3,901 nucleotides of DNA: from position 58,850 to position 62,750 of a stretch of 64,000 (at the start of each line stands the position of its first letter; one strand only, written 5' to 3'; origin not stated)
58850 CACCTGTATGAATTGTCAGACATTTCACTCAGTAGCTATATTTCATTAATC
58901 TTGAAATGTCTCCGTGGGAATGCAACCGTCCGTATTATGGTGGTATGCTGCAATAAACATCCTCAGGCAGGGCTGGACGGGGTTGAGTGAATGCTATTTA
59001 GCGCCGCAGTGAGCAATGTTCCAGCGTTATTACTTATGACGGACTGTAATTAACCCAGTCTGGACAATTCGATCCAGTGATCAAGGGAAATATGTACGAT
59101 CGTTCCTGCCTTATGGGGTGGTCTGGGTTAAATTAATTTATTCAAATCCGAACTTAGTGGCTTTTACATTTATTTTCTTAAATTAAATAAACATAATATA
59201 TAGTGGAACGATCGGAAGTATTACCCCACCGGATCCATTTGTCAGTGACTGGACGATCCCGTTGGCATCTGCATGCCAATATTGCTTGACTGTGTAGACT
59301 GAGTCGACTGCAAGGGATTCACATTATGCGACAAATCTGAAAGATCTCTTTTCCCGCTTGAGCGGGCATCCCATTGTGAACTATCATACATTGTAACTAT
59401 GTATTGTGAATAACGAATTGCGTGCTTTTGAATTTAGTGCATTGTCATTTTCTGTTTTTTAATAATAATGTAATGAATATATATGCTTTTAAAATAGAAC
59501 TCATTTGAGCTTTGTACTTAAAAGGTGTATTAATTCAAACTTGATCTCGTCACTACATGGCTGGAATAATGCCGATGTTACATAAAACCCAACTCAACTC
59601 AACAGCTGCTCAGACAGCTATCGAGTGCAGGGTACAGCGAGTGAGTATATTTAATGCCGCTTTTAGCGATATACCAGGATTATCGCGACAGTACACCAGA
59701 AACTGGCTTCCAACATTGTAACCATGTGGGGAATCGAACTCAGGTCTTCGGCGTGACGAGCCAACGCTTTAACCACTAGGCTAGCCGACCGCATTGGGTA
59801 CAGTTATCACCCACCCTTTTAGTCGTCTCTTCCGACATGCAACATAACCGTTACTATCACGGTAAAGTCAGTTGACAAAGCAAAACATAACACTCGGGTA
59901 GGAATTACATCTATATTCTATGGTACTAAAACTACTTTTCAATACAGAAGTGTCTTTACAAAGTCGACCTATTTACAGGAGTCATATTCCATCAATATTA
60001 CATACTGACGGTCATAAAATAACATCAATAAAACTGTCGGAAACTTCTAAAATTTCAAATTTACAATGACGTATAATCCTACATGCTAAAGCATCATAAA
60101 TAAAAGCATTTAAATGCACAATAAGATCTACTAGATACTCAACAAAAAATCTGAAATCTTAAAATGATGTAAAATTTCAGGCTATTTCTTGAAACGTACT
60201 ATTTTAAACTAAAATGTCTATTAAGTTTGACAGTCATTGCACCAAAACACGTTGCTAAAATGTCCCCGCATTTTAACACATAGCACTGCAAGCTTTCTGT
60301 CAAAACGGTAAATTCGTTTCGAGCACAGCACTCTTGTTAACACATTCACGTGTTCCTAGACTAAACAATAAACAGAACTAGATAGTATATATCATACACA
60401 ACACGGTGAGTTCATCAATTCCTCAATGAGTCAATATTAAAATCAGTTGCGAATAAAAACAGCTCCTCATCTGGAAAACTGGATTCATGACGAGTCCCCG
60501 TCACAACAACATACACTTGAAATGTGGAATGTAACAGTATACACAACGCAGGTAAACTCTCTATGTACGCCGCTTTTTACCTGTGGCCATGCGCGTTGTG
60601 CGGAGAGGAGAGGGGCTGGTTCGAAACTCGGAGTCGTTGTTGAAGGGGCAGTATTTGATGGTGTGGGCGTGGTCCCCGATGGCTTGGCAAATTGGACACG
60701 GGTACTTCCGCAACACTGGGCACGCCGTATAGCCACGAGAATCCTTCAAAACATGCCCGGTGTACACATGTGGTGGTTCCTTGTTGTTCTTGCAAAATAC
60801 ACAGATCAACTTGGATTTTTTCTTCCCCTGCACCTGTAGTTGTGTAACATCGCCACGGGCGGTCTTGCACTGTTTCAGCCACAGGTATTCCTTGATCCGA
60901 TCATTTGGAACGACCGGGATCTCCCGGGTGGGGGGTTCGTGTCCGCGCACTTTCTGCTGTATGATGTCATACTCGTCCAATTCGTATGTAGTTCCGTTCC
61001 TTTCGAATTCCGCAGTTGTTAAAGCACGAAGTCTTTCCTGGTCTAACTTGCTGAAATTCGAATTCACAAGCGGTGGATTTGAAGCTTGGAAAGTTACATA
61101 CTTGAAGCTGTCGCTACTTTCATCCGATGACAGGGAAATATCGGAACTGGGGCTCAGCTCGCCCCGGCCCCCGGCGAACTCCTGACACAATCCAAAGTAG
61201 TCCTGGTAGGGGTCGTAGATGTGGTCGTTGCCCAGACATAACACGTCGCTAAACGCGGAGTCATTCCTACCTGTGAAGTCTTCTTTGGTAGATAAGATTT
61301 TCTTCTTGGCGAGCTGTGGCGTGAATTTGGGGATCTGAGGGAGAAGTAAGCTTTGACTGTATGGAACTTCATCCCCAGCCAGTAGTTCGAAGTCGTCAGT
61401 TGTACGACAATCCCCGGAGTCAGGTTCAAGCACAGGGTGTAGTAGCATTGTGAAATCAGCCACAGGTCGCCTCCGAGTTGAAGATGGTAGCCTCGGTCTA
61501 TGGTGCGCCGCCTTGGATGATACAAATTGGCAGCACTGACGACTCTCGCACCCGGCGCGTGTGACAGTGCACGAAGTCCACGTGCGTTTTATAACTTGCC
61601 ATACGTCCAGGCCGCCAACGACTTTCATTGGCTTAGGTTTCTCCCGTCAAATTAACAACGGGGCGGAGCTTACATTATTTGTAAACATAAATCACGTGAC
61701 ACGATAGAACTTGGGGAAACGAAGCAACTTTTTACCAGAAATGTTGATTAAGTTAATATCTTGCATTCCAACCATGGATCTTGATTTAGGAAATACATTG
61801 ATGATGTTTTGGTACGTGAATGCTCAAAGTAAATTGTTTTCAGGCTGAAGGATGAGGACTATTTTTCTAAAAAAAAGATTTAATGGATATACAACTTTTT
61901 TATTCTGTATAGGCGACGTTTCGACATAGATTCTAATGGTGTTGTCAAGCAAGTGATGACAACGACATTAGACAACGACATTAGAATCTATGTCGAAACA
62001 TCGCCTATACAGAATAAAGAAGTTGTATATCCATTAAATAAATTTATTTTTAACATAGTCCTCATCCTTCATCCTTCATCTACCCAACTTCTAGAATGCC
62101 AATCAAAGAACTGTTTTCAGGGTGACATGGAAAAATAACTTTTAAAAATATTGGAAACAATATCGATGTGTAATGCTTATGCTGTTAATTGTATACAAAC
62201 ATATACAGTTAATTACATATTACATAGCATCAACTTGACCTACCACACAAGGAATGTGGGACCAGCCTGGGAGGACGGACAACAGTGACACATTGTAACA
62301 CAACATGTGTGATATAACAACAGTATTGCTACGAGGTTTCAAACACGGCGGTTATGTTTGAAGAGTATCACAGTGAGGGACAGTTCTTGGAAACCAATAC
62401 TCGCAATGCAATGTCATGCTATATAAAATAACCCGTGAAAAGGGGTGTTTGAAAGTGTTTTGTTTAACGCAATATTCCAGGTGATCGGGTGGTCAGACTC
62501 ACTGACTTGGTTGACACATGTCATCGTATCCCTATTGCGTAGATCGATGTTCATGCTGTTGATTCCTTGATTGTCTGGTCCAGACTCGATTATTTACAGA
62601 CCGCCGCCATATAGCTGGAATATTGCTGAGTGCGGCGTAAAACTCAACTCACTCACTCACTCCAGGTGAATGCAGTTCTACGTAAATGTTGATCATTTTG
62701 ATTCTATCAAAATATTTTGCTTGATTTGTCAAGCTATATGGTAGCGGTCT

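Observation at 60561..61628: nanos homolog (germline and posterior determinant family)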

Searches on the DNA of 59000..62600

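Call 40: search_rna_families(source=window, start=59000, end=62600, threshold=evalue, max_evalue=1)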
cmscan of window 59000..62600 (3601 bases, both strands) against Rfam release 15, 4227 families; matches with E-value up to 1: 5.
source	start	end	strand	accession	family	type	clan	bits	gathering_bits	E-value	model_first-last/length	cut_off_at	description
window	61904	62011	-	RF04118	MIR9481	Gene; miRNA;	-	34.7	130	8.6e-05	1-135/135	no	MIR9481 microRNA precursor family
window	62162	62230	+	RF04217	mir-297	Gene; miRNA;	-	25.4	90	0.24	1-71/71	no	mir-297 microRNA precursor family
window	59727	59783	-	RF00005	tRNA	Gene; tRNA;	CL00001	21.7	29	0.34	8-63/71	no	tRNA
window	61534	61554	-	RF01382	HIV-1_SL4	Cis-reg;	-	20.1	31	0.75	1-20/20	no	HIV-1 stem-loop 4 packaging signal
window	61146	61165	-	RF01834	fiv_FSE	Cis-reg; frameshift_element;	-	19.5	53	0.61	1-21/35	no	ribosomal frameshift site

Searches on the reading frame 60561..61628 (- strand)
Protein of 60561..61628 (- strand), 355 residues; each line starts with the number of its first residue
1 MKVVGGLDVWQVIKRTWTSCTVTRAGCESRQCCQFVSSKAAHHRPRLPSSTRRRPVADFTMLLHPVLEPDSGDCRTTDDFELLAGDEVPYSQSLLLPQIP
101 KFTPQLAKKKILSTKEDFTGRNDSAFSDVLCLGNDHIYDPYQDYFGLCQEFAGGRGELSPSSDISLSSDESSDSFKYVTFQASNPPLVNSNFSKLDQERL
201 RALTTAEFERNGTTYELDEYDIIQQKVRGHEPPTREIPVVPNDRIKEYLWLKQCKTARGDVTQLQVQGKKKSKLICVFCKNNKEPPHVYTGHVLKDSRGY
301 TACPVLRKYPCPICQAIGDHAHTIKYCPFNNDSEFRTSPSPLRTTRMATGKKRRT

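Call 3: search_protein_families(library=pfam, proteins=[window:60561-61628:-], max_evalue=1)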
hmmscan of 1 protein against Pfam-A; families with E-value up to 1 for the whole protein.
window:60561-61628:- (355 aa): 1 family
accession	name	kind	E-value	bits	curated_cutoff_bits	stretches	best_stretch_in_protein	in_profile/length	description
PF05741.18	zf-nanos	-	1.1e-22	80.5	27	1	276-328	1-53/54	Nanos RNA binding domain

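Call 4: search_solved_structures(query=window:60561-61628:-, max_evalue=0.01, show_alignments=2)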
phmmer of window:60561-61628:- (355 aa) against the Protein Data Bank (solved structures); distinct sequences matched with E-value up to 0.01: 3.
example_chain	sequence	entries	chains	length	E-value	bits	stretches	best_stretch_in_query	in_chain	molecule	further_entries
5kl1_B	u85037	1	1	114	2.3e-16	63.5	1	271-329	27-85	Protein nanos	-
5kl8_B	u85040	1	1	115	2.3e-16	63.4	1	271-329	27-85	Protein nanos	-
3alr_A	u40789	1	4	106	4.1e-14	56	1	272-330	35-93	Nanos protein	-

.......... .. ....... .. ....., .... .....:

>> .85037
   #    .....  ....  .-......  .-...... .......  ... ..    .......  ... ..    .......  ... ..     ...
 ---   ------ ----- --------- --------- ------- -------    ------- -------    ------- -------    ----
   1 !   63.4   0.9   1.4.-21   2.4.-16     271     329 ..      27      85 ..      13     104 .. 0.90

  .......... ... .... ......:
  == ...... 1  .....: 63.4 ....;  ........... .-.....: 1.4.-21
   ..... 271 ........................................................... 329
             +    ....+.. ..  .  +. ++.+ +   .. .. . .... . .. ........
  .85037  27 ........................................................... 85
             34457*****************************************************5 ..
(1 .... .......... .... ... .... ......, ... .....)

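Call 6: find_homologous_proteins(query=window:60561-61628:-)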
Query window:60561-61628:- (355 aa): 5 proteins with E <= 0.001 among 1424 candidates.
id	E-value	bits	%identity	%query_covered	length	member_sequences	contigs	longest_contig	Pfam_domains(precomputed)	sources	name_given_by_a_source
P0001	5.9e-196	669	97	83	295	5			PF05741.19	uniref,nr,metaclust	uniref:Nanos-like protein n=1 Tax=Haliotis asinina TaxID=109174 RepID=C7EAA0_HALAI|nr:nanos-like pro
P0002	3.8e-18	84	49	25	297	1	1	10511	PF05741.19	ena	-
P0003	1.9e-16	79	51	22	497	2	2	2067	PF05741.19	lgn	-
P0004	1.2e-15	76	46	27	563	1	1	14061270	PF05741.19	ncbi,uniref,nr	ncbi:uncharacterized protein LOC117641668 [Thrips palmi]|uniref:Uncharacterized protein LOC117641668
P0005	1.9e-9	56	49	21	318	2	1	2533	PF05741.19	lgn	-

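Call 9: find_encoding_contigs(protein=window:60561-61448:-, flank=5000, max_places=8)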
Protein window:60561-61448:- (295 aa): no gene with exactly this product is on record in the collection.

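Call 10: find_encoding_contigs(protein=P0001, flank=5000, max_places=8)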
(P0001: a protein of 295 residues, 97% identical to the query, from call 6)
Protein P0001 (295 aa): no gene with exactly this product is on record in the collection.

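Call 11: list_cluster_members(proteins=[P0001, window:60564-61448:-, window:60564-61628:-])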
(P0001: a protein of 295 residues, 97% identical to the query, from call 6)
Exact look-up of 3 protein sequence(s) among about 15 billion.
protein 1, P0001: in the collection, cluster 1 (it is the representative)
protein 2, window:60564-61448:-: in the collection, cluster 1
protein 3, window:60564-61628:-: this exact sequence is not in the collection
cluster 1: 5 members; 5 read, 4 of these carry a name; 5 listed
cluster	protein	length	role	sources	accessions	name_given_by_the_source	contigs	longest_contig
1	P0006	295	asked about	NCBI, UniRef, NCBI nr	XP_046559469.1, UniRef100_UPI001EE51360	uncharacterized protein LOC124268527 [Haliotis rubra] | uncharacterized protein LOC124268527 n=1 Tax=Haliotis rubra TaxID=36100 ...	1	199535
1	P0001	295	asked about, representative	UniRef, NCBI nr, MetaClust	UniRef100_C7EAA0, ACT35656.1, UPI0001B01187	Nanos-like protein n=1 Tax=Haliotis asinina TaxID=109174 RepID=C7EAA0_HALAI | nanos-like protein [Haliotis asinina] | status=active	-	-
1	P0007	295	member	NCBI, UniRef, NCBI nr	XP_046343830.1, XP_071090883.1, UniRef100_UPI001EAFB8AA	uncharacterized protein [Haliotis cracherodii] | uncharacterized protein LOC124124652 n=1 Tax=Haliotis rufescens TaxID=6454 ... | uncharacterized protein LOC124124652 [Haliotis rufescens]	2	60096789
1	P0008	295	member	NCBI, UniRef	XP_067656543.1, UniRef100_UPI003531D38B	uncharacterized protein [Haliotis asinina] | uncharacterized protein n=1 Tax=Haliotis asinina TaxID=109174 RepID=UPI003531D38B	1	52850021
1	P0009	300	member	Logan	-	-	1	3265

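Call 12: find_encoding_contigs(protein=P0009, flank=5000)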
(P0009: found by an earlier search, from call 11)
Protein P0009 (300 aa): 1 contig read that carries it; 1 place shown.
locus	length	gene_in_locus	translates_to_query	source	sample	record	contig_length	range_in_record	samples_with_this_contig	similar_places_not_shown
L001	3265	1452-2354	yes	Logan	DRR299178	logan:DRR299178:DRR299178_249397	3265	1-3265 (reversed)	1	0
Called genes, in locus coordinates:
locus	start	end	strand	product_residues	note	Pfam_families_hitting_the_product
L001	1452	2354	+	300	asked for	PF05741:zf-nanos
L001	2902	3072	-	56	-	-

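Call 13: find_encoding_contigs(protein=P0007, flank=6000)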
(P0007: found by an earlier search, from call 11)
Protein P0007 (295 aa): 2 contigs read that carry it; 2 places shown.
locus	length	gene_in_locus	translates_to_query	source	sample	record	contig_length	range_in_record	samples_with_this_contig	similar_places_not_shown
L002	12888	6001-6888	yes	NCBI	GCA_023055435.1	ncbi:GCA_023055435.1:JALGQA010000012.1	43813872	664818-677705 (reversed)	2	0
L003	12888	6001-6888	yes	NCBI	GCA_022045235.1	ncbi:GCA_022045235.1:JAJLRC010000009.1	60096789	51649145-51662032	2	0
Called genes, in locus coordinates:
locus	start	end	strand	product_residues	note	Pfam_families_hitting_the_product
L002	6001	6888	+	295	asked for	PF05741:zf-nanos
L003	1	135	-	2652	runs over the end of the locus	-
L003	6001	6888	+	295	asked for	PF05741:zf-nanos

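Call 14: find_encoding_contigs(protein=P0008, flank=6000)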
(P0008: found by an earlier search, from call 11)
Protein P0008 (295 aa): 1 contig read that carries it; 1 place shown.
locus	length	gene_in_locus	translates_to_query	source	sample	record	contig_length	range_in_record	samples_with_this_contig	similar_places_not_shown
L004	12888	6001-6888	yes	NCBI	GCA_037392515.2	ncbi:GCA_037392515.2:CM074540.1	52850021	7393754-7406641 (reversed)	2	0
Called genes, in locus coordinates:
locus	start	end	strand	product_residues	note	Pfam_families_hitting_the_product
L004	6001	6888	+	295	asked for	PF05741:zf-nanos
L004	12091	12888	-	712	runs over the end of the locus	-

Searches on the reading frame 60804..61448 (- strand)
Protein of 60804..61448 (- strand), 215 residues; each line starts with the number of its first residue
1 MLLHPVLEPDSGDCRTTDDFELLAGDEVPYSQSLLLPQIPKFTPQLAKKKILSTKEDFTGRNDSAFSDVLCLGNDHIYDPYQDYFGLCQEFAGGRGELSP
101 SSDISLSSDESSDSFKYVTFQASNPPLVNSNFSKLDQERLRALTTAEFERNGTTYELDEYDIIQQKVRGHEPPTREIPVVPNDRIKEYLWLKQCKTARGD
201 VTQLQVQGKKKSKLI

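Call 34: search_protein_representatives(protein=window:60804-61448:-)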
Query: 215 residues. Proteins with E-value up to 0.001 (for the whole library): 2; up to 1e-10: 1; up to 1e-30: 1. The best 2 are listed.
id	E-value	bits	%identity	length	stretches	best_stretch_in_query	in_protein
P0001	3.0e-135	465.2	96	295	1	1-215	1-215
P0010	6.6e-05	39.3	36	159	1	74-199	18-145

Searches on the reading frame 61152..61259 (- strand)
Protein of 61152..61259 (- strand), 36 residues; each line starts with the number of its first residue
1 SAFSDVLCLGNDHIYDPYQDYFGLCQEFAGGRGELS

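Call 24: search_solved_structures(query=window:61152-61259:-, max_evalue=10, show_alignments=3)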
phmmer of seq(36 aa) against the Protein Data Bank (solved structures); distinct sequences matched with E-value up to 10: 1.
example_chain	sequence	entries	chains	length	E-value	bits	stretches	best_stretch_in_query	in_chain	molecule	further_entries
9c5c_M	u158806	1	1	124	1.5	13.1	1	14-29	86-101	AP-3 complex subunit mu-1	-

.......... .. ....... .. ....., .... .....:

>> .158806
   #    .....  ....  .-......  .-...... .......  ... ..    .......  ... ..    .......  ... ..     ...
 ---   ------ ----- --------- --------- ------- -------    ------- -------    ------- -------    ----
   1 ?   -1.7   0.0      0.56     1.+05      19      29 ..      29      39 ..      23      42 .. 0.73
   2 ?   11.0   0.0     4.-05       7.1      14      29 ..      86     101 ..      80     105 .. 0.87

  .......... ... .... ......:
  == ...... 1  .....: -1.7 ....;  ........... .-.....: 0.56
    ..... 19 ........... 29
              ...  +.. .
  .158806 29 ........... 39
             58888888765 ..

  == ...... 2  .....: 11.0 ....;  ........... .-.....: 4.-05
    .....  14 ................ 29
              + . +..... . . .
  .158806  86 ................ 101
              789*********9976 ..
